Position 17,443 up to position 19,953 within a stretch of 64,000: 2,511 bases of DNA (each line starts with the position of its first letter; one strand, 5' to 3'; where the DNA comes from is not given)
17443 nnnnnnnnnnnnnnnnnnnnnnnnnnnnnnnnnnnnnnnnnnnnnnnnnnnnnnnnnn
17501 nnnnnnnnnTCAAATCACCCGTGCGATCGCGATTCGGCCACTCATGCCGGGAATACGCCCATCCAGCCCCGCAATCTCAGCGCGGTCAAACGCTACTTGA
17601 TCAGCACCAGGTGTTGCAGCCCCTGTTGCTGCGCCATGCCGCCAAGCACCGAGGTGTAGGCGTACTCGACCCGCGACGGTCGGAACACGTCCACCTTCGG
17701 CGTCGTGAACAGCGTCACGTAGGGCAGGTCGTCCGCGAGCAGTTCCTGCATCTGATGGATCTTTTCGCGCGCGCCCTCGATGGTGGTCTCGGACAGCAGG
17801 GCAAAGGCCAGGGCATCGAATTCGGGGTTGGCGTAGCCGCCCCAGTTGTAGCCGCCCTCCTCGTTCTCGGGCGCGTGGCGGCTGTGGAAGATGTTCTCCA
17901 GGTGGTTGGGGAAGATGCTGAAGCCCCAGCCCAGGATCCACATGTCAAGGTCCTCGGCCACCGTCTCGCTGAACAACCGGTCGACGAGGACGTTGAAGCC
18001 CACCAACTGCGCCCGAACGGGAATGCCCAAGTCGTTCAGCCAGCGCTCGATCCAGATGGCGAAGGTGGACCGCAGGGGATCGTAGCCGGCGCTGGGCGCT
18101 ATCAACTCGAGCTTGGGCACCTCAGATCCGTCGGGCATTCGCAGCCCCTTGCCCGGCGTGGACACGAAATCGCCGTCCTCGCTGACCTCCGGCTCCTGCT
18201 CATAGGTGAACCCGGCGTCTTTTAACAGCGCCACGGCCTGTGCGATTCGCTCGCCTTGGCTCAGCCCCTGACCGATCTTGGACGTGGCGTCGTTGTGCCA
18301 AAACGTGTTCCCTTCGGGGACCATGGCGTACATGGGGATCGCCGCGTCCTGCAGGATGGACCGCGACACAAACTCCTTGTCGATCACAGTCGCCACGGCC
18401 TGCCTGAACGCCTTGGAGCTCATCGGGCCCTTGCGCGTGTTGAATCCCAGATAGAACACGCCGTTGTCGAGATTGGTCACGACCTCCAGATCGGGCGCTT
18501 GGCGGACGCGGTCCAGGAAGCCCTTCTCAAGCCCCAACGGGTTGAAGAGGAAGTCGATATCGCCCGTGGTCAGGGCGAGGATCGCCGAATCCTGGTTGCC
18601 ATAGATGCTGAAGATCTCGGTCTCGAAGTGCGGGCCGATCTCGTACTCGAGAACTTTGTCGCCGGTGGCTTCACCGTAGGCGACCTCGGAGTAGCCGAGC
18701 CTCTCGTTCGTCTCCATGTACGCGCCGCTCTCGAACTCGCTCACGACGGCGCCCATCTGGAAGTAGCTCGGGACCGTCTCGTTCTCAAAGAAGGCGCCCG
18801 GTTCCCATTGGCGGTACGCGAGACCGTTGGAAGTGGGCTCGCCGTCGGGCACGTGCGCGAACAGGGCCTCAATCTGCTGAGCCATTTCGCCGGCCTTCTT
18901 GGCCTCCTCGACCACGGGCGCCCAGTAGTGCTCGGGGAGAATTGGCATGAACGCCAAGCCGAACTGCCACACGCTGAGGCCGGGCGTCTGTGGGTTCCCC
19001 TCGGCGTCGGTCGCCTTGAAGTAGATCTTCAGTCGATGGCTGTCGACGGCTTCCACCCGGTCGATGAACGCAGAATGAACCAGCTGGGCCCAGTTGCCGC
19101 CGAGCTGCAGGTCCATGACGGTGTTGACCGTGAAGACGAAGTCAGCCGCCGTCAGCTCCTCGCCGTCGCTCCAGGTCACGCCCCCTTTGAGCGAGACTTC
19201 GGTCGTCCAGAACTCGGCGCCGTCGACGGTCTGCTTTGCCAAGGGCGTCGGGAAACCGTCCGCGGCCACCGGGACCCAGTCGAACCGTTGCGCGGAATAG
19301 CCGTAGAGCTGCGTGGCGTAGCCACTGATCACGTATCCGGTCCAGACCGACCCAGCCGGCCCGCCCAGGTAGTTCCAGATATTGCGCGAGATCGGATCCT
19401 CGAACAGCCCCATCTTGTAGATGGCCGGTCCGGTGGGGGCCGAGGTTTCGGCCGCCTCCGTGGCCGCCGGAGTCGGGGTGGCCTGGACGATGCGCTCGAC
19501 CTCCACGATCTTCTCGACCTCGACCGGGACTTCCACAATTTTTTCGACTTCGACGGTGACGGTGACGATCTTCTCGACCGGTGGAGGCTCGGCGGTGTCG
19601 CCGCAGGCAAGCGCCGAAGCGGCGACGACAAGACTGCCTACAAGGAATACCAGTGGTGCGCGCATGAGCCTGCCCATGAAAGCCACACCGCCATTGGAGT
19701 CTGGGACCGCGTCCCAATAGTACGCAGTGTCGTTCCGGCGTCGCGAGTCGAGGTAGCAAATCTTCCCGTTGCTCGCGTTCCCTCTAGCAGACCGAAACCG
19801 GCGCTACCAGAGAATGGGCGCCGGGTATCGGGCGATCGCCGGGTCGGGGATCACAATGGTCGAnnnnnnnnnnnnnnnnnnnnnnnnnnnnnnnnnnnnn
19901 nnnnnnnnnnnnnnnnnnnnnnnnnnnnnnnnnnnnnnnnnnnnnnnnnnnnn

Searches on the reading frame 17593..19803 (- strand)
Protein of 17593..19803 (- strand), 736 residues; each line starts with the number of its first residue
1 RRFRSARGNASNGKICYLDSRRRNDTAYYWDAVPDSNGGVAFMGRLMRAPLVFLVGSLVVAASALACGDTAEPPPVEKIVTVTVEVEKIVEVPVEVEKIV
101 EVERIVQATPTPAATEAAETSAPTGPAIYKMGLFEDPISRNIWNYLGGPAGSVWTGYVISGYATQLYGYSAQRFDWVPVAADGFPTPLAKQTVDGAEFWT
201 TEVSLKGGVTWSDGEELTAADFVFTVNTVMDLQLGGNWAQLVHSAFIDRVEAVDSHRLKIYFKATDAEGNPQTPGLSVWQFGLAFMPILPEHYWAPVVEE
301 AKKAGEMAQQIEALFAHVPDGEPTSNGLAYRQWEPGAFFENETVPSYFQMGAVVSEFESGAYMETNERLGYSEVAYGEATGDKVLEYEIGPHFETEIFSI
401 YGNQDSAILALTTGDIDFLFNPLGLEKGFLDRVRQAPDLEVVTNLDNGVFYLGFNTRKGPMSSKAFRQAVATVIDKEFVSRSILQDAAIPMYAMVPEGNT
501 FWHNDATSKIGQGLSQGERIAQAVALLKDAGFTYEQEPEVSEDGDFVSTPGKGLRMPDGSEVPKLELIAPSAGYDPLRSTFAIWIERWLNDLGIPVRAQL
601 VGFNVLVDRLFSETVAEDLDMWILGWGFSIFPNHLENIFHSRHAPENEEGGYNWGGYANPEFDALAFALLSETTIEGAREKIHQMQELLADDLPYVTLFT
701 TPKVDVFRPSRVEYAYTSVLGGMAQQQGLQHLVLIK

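Call 43: search_protein_families(library=pfam, proteins=[window:17593-19803:-], max_evalue=0.00001)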
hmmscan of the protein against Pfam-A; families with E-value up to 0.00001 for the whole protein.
window:17593-19803:- (736 aa): 1 family
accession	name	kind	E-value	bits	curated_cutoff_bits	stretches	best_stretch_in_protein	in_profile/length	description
PF00496.27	SBP_bac_5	-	2.7e-39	135.8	32.4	1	201-632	19-352/368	Bacterial extracellular solute-binding proteins, family 5 Middle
